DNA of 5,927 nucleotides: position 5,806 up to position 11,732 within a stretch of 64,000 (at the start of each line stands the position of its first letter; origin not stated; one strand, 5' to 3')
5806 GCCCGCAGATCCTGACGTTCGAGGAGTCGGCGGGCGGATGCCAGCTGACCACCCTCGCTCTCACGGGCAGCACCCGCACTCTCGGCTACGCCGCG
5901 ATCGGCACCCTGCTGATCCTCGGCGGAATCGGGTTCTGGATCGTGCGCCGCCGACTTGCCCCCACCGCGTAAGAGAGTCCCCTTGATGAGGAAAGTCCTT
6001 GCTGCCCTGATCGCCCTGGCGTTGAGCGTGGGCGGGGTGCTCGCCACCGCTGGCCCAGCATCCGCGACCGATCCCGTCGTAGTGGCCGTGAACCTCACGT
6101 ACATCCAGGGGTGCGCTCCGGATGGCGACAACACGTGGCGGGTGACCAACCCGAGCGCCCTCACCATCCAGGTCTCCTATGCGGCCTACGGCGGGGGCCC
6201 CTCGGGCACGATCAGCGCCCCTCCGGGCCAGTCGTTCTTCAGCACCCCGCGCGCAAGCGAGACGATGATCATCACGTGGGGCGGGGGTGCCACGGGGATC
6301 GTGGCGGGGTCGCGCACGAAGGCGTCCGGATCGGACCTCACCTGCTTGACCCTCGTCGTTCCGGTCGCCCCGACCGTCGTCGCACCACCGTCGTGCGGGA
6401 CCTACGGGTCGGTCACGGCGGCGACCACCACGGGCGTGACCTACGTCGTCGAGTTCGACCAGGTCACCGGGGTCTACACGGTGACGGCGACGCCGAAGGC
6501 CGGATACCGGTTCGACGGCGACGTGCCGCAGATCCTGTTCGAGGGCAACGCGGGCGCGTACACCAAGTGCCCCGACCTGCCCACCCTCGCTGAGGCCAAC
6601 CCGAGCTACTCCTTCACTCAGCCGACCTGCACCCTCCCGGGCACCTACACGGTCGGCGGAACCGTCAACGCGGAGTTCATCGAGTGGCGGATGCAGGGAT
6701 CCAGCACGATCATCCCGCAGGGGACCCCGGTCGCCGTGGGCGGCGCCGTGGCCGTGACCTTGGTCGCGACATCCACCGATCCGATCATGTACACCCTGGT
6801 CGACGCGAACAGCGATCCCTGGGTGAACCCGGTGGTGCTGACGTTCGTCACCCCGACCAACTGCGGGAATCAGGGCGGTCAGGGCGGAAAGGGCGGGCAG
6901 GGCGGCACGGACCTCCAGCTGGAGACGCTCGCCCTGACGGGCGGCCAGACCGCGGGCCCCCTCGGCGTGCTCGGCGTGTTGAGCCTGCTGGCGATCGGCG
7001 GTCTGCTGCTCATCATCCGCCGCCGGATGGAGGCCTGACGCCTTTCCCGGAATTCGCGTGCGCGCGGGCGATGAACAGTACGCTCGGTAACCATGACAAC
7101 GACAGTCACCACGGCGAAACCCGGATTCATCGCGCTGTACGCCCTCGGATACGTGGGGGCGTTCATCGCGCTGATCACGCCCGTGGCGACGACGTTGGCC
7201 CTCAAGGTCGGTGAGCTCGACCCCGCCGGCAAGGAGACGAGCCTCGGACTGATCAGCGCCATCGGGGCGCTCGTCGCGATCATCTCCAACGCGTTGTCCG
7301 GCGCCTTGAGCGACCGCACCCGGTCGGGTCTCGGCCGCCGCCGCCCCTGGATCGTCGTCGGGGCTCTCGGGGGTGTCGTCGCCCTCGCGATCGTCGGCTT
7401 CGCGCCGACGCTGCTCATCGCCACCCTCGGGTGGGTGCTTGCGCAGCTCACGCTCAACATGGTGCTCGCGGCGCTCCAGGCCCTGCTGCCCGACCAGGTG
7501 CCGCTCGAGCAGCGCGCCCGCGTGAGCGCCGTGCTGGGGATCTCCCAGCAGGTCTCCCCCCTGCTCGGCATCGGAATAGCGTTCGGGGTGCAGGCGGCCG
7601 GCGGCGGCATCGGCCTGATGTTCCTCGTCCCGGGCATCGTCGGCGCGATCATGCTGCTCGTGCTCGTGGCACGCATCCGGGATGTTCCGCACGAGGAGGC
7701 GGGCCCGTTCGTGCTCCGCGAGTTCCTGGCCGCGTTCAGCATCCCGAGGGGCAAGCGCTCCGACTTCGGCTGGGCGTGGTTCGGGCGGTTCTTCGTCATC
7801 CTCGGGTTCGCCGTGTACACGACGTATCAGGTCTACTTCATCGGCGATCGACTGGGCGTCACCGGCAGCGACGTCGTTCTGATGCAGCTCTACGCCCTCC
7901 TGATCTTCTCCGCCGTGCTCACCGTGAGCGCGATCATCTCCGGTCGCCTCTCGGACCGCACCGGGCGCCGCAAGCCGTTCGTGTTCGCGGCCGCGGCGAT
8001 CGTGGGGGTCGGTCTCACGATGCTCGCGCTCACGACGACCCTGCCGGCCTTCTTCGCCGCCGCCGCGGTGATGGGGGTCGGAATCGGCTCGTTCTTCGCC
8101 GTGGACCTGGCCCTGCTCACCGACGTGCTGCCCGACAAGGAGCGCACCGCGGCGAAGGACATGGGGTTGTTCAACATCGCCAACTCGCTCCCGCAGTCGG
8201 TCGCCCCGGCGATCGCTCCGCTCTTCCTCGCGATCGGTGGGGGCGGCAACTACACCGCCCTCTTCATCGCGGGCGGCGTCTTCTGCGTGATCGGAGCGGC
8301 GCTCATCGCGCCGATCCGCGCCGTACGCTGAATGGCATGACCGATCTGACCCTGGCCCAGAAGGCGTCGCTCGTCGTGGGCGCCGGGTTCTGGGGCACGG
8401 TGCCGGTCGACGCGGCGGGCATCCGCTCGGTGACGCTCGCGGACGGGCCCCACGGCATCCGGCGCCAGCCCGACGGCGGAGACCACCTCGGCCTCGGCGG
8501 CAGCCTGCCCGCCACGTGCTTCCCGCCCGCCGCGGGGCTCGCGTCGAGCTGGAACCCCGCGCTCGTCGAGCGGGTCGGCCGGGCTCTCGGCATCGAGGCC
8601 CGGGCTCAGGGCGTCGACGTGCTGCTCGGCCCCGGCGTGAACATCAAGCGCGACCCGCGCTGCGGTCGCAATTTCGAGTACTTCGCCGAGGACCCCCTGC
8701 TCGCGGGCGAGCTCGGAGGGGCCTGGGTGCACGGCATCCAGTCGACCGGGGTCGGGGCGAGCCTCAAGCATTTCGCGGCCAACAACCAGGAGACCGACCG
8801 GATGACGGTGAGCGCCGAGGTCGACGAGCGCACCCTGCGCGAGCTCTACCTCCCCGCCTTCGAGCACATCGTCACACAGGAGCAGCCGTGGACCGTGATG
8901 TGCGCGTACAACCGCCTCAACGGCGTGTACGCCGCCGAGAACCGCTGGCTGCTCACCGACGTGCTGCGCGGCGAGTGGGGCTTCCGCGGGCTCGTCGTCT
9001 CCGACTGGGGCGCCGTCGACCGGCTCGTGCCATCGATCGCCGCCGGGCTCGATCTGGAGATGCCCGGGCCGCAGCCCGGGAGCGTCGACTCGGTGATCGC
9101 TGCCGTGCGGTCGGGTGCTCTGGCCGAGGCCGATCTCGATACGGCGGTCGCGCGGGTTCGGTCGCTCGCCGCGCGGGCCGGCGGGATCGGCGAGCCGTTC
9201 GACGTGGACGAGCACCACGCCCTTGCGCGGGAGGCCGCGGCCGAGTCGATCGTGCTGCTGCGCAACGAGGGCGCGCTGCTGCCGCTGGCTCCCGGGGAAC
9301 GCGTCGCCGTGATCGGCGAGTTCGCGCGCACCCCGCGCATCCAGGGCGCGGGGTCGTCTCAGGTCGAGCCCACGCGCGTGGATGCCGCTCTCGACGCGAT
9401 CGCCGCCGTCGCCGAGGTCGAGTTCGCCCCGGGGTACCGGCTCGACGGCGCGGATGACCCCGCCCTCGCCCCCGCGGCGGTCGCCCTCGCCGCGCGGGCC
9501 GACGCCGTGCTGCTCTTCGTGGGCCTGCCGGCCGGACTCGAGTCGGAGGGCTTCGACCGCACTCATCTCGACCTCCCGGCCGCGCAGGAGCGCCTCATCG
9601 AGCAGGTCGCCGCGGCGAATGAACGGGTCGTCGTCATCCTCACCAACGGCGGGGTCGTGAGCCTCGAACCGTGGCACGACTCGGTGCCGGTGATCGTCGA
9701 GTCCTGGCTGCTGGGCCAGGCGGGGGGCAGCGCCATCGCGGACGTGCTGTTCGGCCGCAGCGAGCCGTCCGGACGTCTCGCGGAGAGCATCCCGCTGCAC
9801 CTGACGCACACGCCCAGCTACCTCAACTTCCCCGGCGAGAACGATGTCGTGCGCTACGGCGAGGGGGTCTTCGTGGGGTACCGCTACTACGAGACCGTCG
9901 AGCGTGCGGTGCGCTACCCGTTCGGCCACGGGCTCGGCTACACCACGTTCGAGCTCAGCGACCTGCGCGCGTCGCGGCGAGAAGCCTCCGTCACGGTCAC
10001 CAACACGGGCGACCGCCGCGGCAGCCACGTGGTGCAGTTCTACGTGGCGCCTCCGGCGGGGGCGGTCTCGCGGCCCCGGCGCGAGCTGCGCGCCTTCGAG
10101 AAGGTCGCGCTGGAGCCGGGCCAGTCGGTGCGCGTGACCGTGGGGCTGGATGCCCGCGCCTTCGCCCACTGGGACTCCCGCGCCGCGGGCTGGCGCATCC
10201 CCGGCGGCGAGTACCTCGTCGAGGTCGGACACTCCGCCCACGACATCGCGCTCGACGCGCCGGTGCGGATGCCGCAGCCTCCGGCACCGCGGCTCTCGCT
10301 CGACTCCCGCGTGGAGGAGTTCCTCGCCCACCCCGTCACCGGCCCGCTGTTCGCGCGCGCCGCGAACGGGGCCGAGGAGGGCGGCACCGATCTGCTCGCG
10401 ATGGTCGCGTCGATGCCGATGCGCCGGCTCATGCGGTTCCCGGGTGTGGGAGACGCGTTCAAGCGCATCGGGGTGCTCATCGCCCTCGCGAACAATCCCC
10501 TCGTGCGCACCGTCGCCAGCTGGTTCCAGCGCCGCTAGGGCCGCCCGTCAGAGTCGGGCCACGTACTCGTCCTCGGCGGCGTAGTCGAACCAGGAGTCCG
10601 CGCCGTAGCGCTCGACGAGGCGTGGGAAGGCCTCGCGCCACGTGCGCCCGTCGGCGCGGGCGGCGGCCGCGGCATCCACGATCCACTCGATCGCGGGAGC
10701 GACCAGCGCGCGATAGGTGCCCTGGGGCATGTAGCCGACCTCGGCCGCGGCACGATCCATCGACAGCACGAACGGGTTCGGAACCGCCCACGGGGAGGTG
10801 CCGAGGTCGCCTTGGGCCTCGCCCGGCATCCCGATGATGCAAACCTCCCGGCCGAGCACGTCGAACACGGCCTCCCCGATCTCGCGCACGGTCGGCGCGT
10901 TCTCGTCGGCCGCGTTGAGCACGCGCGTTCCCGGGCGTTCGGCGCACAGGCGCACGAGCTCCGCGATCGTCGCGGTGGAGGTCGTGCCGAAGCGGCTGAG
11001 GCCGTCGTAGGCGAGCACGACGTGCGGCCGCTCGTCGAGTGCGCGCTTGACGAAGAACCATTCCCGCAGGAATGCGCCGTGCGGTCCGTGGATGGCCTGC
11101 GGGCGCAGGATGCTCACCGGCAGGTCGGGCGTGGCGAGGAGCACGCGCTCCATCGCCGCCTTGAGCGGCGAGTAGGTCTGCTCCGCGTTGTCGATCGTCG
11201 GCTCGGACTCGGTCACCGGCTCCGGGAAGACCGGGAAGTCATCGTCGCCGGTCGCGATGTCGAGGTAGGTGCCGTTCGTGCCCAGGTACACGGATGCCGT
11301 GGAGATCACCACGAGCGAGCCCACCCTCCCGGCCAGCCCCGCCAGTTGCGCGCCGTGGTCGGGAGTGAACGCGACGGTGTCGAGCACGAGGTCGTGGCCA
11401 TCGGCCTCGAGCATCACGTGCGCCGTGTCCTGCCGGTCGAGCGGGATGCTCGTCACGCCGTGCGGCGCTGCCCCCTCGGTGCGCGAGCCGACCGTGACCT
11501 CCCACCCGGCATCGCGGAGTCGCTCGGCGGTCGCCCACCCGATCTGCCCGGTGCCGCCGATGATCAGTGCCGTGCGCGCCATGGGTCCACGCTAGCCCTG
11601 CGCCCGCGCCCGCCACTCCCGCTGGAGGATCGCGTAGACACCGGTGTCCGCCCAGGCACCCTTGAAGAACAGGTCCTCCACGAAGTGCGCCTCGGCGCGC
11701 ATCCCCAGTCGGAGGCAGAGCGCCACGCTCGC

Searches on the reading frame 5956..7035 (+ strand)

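Call 17: search_protein_families(library=pfam, proteins=[window:5956-7035:+], max_evalue=0.001)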
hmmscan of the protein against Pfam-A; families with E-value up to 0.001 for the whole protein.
window:5956-7035:+ (360 aa): 1 family
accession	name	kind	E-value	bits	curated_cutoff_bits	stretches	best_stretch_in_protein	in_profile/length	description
PF01058.29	Oxidored_q6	-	0.00021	21.5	27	0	113-176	43-111/128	NADH ubiquinone oxidoreductase, 20 Kd subunit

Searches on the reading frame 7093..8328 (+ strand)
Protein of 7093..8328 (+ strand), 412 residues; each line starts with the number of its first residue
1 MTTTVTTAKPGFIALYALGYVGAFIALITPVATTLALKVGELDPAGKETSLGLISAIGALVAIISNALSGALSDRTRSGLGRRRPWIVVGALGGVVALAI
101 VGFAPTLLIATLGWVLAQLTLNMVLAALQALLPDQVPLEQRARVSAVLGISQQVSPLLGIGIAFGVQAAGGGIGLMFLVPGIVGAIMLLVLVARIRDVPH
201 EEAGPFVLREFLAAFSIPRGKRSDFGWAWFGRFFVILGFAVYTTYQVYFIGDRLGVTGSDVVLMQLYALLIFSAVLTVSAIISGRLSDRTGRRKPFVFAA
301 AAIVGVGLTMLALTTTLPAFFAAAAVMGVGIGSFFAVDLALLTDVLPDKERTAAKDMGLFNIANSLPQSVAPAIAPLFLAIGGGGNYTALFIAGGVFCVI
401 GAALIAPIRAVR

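Call 17: search_protein_families(library=pfam, proteins=[window:7093-8328:+], max_evalue=0.001)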
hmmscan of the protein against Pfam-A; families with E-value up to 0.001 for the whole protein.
window:7093-8328:+ (412 aa): 2 families
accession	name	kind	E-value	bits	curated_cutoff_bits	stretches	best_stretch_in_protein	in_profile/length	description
PF07690.21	MFS_1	-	9.9e-35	120.5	33.4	2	229-405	2-168/347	Major Facilitator Superfamily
PF13347.12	MFS_2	-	2.9e-14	52.9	27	1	51-377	35-375/427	MFS/sugar transport protein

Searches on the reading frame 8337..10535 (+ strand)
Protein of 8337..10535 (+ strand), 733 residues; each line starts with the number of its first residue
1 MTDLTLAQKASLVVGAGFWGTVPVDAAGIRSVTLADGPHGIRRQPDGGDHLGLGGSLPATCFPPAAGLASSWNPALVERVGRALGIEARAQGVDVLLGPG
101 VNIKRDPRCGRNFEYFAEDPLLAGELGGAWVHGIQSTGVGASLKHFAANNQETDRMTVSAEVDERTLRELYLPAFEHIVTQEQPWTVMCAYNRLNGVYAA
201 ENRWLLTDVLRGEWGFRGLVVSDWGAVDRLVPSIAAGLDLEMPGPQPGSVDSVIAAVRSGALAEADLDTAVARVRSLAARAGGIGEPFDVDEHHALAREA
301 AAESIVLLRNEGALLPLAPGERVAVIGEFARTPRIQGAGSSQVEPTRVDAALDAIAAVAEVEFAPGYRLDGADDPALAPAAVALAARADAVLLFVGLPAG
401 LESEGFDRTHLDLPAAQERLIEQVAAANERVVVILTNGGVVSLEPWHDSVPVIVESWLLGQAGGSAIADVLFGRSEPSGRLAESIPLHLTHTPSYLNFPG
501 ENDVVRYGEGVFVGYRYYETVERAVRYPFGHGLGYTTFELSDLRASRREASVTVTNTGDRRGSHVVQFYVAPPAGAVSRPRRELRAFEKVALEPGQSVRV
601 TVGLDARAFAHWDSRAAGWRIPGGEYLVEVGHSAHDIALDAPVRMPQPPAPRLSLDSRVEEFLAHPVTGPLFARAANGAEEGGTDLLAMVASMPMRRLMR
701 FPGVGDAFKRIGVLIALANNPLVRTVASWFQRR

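Call 17: search_protein_families(library=pfam, proteins=[window:8337-10535:+], max_evalue=0.001)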
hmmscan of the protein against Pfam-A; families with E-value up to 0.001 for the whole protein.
window:8337-10535:+ (733 aa): 3 families
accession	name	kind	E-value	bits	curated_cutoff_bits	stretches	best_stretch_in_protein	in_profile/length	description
PF01915.27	Glyco_hydro_3_C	-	4.1e-54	184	31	1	305-515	1-200/200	Glycosyl hydrolase family 3 C-terminal domain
PF00933.27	Glyco_hydro_3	-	9.7e-45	153.8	27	1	58-276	80-315/316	Glycosyl hydrolase family 3 N terminal domain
PF14310.12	Fn3-like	-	3.2e-25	88.5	25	1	564-634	1-71/71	Fibronectin type III-like domain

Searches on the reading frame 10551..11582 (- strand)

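Call 17: search_protein_families(library=pfam, proteins=[window:10551-11582:-], max_evalue=0.001)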
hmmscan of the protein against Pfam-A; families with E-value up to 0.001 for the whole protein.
window:10551-11582:- (344 aa): 2 families
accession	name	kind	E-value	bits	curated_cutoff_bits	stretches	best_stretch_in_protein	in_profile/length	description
PF01370.27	Epimerase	-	8.1e-07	29.1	20.9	1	5-168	1-176/240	NAD dependent epimerase/dehydratase family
PF04321.23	RmlD_sub_bind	-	0.00026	20.6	27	0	5-74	3-63/287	RmlD substrate binding domain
